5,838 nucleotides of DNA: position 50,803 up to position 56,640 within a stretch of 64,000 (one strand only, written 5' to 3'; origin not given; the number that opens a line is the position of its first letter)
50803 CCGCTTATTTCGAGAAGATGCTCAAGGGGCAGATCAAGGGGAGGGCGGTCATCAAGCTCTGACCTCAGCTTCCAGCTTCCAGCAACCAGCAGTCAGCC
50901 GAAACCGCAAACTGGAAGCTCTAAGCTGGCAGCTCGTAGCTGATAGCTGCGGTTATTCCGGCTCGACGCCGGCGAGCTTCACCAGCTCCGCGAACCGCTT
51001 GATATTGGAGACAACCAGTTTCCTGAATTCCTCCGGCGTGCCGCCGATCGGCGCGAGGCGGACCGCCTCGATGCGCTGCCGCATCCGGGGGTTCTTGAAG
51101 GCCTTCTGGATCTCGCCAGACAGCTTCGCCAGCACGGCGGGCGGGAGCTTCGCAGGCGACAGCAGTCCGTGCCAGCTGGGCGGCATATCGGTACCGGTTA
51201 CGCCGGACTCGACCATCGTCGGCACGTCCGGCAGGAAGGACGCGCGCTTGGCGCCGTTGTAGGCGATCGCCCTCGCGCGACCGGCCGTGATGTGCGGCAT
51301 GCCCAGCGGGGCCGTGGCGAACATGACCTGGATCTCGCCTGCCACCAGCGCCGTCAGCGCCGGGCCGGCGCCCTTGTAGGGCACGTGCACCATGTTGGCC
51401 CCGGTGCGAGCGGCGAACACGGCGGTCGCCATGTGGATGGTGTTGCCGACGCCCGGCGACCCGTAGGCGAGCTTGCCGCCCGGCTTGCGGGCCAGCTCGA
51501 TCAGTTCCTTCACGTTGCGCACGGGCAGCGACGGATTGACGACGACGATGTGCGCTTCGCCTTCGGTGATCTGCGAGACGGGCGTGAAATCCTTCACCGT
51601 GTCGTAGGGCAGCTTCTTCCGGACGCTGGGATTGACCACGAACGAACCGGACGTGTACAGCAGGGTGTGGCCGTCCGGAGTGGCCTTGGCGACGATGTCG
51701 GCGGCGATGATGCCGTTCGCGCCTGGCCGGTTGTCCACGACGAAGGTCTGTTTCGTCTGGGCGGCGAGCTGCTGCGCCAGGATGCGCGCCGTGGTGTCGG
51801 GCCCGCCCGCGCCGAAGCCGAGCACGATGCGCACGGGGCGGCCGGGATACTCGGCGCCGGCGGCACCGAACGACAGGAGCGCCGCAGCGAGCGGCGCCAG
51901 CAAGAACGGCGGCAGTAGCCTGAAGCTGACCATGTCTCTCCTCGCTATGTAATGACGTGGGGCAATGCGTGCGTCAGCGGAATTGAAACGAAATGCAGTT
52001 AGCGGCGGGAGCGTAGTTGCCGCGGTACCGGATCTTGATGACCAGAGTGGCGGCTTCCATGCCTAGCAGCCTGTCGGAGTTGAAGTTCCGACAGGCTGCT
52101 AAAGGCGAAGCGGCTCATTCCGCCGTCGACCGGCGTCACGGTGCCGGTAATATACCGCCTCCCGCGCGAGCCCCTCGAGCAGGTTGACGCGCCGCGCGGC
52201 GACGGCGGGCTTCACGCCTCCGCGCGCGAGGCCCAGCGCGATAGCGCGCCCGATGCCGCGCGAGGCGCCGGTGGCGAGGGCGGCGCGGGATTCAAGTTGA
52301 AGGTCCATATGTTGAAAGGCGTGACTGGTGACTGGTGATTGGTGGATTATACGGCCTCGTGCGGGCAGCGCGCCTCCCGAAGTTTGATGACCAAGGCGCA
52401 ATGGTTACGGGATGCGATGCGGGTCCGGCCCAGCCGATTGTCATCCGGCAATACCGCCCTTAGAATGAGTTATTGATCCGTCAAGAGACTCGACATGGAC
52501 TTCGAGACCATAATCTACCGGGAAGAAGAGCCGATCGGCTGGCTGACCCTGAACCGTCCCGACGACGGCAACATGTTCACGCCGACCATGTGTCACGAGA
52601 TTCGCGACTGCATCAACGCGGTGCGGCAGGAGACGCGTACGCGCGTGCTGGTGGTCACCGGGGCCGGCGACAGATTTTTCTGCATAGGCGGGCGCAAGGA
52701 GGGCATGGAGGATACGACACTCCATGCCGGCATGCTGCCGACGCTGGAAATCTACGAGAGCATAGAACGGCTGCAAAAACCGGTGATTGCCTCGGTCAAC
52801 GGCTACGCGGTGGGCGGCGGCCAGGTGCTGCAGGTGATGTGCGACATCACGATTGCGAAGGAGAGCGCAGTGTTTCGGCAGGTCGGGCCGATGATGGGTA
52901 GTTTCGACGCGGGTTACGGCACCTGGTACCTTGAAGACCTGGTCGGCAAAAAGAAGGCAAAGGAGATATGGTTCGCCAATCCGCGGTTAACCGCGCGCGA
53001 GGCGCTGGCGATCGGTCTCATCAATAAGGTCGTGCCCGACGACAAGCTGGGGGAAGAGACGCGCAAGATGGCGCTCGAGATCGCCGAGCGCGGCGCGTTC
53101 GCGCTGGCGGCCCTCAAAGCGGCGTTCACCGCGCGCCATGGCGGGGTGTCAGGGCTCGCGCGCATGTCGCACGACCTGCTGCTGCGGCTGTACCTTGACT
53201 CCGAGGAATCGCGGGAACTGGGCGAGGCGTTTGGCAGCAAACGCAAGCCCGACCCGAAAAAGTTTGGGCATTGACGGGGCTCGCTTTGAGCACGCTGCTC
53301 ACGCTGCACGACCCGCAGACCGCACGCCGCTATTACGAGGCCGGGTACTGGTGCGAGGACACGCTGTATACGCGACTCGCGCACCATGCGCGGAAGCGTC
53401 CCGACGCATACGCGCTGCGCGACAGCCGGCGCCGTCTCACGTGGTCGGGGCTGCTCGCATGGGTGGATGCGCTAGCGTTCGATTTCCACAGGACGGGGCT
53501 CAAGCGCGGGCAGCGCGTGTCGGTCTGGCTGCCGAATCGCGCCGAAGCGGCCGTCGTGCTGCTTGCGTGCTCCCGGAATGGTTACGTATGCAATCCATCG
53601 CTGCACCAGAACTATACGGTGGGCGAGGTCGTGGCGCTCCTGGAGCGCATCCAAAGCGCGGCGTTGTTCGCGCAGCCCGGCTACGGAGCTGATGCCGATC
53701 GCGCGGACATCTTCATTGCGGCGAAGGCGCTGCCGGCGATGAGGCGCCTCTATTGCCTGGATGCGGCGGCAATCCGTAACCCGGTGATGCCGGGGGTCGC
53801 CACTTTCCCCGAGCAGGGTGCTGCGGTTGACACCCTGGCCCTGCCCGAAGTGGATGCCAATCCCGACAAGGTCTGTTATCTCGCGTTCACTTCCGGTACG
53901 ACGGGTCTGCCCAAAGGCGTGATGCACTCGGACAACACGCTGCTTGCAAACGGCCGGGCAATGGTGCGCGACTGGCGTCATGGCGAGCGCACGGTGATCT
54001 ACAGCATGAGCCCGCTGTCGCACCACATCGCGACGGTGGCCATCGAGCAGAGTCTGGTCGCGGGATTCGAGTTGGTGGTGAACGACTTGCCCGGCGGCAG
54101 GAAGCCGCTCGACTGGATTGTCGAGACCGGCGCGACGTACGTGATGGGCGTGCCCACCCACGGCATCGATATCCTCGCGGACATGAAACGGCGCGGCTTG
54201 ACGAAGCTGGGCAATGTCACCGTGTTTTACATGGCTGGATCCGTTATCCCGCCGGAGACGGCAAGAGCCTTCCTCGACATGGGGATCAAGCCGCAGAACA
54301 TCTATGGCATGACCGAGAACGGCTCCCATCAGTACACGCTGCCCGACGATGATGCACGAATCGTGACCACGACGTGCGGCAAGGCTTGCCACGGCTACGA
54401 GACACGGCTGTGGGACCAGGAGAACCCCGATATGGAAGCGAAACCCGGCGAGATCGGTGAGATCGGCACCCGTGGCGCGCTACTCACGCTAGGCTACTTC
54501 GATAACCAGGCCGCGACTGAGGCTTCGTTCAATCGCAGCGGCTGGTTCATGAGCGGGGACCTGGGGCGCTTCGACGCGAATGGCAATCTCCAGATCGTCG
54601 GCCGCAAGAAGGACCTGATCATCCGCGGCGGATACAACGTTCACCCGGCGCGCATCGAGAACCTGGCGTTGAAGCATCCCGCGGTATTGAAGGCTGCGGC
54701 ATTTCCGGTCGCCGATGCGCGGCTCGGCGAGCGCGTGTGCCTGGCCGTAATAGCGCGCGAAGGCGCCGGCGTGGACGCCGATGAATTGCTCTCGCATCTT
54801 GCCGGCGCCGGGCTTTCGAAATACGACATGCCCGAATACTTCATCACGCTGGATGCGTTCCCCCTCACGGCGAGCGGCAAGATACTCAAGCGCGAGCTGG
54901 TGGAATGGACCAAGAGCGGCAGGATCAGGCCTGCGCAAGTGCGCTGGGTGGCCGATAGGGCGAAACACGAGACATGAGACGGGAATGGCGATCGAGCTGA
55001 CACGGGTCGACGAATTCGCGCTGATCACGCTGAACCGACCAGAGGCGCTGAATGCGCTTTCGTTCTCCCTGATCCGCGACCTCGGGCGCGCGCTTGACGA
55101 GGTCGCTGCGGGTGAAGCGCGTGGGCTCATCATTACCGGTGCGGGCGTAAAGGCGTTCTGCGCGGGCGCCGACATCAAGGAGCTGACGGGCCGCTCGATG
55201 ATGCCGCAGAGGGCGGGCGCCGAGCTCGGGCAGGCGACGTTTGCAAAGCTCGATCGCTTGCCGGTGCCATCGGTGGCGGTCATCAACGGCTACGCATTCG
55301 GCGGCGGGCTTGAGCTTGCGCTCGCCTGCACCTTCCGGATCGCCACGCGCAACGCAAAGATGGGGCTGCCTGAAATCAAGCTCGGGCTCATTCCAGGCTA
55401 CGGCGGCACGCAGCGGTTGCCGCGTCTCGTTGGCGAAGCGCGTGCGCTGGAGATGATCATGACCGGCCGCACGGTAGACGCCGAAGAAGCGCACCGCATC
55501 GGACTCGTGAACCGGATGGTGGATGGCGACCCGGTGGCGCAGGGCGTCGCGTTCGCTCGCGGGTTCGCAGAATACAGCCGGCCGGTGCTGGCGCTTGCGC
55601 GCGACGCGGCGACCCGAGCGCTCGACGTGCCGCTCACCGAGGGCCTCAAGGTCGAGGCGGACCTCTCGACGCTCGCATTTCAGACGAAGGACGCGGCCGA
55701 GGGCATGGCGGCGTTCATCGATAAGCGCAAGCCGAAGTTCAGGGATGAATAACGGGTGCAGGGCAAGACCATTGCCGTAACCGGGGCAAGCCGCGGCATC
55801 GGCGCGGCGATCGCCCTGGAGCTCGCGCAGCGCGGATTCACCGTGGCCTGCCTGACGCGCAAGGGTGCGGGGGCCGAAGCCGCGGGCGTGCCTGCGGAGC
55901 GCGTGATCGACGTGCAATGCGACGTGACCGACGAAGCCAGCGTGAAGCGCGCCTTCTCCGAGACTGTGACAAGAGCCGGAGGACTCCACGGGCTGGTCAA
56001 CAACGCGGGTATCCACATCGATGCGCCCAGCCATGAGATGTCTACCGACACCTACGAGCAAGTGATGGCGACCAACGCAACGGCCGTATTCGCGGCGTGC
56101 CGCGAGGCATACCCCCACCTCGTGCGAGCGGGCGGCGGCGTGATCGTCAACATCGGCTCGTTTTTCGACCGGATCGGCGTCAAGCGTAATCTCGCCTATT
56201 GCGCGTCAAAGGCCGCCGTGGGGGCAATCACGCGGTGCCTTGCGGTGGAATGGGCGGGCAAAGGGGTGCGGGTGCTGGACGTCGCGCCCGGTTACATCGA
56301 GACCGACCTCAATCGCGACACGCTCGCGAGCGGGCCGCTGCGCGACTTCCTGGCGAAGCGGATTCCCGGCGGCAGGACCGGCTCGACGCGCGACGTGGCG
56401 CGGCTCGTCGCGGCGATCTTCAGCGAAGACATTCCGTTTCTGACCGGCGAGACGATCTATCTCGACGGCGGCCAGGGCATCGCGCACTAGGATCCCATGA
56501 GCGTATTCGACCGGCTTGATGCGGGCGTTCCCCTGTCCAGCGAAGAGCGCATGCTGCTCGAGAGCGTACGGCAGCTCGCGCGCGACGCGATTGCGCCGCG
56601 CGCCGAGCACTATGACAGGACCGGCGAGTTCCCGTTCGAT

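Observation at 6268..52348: Window-wide family of intergenic 7-nt tandem arrays: 18 arrays at 11 loci, mostly locus-specific inverted pairs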

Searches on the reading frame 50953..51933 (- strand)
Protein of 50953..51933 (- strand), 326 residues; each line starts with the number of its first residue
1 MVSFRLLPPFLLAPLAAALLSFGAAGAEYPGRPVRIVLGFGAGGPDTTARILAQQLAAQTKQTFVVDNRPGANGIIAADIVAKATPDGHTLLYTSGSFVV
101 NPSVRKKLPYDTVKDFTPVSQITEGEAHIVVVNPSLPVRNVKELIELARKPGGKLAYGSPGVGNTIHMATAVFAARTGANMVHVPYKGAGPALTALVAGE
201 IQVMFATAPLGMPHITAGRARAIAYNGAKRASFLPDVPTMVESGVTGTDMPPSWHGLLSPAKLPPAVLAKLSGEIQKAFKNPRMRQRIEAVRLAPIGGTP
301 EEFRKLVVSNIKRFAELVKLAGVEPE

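Call 59: search_protein_families(library=pfam, proteins=[window:50953-51933:-])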
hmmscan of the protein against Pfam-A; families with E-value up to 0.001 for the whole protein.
window:50953-51933:- (326 aa): 1 family
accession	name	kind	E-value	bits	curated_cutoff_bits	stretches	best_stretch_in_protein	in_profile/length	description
PF03401.19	TctC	-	2.3e-67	227.8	27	1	49-320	2-271/274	Tripartite tricarboxylate transporter family receptor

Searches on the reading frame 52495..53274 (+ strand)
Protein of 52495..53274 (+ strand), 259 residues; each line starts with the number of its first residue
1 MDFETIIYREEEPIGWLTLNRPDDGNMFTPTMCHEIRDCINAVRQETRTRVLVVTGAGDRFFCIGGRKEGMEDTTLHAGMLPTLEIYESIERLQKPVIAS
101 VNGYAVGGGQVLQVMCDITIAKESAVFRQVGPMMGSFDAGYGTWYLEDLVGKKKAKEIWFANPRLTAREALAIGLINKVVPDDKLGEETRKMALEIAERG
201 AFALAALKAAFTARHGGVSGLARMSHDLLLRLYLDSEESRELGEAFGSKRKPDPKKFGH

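Call 59: search_protein_families(library=pfam, proteins=[window:52495-53274:+])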
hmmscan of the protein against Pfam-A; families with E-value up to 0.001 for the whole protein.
window:52495-53274:+ (259 aa): 2 families
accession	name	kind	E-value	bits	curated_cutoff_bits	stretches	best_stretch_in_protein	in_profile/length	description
PF00378.25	ECH_1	-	6.6e-50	170.2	27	1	11-253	3-247/251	Enoyl-CoA hydratase/isomerase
PF16113.10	ECH_2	-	5.5e-19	69.3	27.2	1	14-193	1-185/335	Enoyl-CoA hydratase/isomerase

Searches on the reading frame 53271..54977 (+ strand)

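Call 79: search_protein_families(library=pfam, proteins=[window:53271-54977:+], max_evalue=0.00001)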
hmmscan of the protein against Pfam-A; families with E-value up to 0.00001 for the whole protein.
window:53271-54977:+ (568 aa): 2 families
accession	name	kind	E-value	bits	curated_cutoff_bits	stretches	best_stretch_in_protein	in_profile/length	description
PF00501.34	AMP-binding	-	2.9e-61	207.8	29.9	1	37-410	2-384/384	AMP-binding enzyme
PF13193.12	AMP-binding_C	-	1.6e-10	42.2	24.5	1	462-537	2-76/76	AMP-binding enzyme C-terminal domain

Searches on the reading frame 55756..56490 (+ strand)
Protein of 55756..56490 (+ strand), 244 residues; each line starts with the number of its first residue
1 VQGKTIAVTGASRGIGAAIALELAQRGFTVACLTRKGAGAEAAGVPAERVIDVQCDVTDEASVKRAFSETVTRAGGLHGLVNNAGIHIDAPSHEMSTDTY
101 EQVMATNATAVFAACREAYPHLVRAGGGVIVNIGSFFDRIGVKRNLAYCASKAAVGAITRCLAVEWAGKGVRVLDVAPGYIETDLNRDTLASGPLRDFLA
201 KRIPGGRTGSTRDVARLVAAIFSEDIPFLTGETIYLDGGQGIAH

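Call 79: search_protein_families(library=pfam, proteins=[window:55756-56490:+], max_evalue=0.00001)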
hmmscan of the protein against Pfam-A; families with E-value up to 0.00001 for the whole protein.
window:55756-56490:+ (244 aa): 5 families
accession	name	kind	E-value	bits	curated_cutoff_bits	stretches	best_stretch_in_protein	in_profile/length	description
PF13561.12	adh_short_C2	-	3.8e-57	194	27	1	10-239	1-234/236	Enoyl-(Acyl carrier protein) reductase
PF00106.31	adh_short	-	4.9e-52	176.7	26.6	1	4-188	1-189/195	short chain dehydrogenase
PF08659.16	KR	-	3e-10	40.8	22.6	1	6-152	3-153/180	KR domain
PF05368.20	NmrA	-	3.4e-06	27.3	27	0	4-69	3-69/298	NmrA-like family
PF01370.27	Epimerase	-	8.3e-06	25.8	20.9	0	6-122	1-110/240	NAD dependent epimerase/dehydratase family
